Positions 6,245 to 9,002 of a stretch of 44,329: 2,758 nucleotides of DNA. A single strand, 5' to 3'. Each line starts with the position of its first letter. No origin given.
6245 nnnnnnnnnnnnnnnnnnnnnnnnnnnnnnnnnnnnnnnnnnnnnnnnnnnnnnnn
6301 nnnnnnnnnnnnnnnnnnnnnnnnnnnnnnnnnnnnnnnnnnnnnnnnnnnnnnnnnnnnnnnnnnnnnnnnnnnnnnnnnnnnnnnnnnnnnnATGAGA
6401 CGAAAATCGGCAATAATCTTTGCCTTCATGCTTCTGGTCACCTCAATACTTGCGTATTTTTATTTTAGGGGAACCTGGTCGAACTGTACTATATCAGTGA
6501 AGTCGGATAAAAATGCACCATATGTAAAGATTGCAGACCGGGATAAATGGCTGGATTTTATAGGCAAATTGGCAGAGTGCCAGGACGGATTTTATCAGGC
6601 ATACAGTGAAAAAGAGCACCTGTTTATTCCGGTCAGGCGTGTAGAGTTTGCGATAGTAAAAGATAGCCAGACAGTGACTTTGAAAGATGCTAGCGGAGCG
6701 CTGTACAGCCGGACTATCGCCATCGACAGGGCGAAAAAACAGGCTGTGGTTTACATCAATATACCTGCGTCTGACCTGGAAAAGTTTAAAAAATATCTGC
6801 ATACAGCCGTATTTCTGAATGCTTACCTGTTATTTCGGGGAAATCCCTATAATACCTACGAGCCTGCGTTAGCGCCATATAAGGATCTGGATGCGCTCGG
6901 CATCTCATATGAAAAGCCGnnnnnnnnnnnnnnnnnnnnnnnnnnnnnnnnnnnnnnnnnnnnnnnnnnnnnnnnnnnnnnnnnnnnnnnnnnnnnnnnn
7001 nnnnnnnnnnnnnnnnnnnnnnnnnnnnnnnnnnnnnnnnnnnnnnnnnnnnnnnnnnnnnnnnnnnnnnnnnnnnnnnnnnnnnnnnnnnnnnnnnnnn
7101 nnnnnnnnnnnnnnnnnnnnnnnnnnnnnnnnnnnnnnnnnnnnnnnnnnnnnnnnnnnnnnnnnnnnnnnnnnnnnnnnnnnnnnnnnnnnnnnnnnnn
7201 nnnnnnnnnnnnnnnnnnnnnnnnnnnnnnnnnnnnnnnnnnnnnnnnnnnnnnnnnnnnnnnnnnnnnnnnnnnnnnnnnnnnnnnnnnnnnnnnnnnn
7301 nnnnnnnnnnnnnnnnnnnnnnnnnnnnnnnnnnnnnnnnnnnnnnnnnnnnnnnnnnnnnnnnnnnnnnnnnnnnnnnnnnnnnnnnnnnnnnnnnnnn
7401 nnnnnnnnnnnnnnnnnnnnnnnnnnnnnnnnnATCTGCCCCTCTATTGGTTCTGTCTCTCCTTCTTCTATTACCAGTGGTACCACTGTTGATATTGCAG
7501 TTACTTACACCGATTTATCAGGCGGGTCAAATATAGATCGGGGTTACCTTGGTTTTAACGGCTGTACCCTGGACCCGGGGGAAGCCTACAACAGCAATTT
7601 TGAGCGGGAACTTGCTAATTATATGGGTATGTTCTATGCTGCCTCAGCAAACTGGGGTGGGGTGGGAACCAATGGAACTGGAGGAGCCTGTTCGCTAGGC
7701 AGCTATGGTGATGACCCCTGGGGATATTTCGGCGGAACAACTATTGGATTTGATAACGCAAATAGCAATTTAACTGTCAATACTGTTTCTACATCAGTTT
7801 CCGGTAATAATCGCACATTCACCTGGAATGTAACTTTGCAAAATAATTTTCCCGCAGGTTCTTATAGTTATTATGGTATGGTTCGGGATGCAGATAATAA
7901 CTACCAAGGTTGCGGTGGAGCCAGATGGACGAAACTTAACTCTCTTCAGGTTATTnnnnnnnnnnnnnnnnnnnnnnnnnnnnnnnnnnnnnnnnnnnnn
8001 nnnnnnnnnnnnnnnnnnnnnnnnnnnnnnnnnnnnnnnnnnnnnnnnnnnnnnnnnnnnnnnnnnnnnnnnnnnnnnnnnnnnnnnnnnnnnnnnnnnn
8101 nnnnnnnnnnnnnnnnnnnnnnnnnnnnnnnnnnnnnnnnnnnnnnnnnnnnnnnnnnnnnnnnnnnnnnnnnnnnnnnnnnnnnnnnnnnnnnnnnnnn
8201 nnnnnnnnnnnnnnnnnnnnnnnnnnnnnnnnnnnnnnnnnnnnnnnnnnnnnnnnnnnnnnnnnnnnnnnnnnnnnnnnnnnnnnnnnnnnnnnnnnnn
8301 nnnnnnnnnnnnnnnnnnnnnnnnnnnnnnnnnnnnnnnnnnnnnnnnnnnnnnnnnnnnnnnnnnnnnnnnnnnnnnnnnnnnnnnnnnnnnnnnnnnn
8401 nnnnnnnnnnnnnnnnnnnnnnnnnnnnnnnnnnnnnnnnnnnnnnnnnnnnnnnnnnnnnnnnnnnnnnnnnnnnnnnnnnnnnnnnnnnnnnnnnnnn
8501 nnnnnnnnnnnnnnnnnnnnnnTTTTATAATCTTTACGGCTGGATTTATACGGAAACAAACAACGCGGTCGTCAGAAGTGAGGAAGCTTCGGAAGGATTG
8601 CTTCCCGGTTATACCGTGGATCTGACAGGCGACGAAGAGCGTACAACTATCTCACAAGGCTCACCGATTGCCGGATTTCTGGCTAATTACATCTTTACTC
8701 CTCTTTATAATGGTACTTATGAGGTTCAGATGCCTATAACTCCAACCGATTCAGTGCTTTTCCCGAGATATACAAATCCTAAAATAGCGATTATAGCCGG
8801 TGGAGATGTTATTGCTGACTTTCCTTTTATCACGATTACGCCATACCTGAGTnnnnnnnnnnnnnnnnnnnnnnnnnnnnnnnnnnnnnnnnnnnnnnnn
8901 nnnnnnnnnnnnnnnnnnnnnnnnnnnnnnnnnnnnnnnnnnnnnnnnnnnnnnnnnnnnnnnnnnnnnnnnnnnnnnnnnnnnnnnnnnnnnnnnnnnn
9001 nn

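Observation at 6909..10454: Giant secreted protein: 18-cysteine N-terminal knot, modular domains on TPTPT stalks, translationally coupled to a PilX-like gene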

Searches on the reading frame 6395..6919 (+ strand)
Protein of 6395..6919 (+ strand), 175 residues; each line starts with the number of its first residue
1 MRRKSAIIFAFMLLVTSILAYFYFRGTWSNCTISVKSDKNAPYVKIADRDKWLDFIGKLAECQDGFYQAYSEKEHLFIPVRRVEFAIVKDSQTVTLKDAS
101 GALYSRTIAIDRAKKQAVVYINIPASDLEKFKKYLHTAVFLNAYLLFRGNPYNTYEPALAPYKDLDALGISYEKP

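Call 6: search_protein_families(library=pfam, proteins=[window:6395-6919:+], max_evalue=0.1)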
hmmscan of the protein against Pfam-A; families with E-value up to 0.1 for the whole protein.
window:6395-6919:+ (175 aa): 0 families

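Call 7: search_protein_families(library=ncbifam, proteins=[window:6395-6919:+], max_evalue=0.1)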
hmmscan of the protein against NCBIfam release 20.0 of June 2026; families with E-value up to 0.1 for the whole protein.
window:6395-6919:+ (175 aa): 0 families

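Call 73: search_protein_families(library=phrogs, proteins=[window:6395-6919:+], max_evalue=0.01)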
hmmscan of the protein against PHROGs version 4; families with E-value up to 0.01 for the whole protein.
window:6395-6919:+ (175 aa): 0 families

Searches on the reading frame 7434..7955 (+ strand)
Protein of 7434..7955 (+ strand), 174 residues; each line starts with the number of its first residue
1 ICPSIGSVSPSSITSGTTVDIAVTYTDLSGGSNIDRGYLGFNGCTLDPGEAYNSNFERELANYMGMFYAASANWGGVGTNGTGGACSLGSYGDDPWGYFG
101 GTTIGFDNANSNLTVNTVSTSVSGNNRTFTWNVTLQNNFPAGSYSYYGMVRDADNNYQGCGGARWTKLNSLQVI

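Call 21: search_protein_families(library=pfam, proteins=[window:7434-7955:+], max_evalue=10)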
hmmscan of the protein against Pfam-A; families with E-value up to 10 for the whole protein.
seq(174 aa): 1 family
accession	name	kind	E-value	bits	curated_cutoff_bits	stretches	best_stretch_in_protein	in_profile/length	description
PF18887.5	MBG_3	-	0.016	15.7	25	1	115-160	18-61/72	MBG domain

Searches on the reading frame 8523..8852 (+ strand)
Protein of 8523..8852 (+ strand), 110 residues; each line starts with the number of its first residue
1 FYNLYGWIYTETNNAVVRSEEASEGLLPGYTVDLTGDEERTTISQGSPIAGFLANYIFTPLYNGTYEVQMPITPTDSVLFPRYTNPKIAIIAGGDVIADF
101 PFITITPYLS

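Call 21: search_protein_families(library=pfam, proteins=[window:8523-8852:+], max_evalue=10)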
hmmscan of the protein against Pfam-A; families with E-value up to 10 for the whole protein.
seq(110 aa): 1 family
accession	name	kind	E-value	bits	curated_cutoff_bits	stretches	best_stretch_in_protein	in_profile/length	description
PF17210.9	SdrD_B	-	0.098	13.3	29.7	1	25-76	22-69/112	SdrD B-like domain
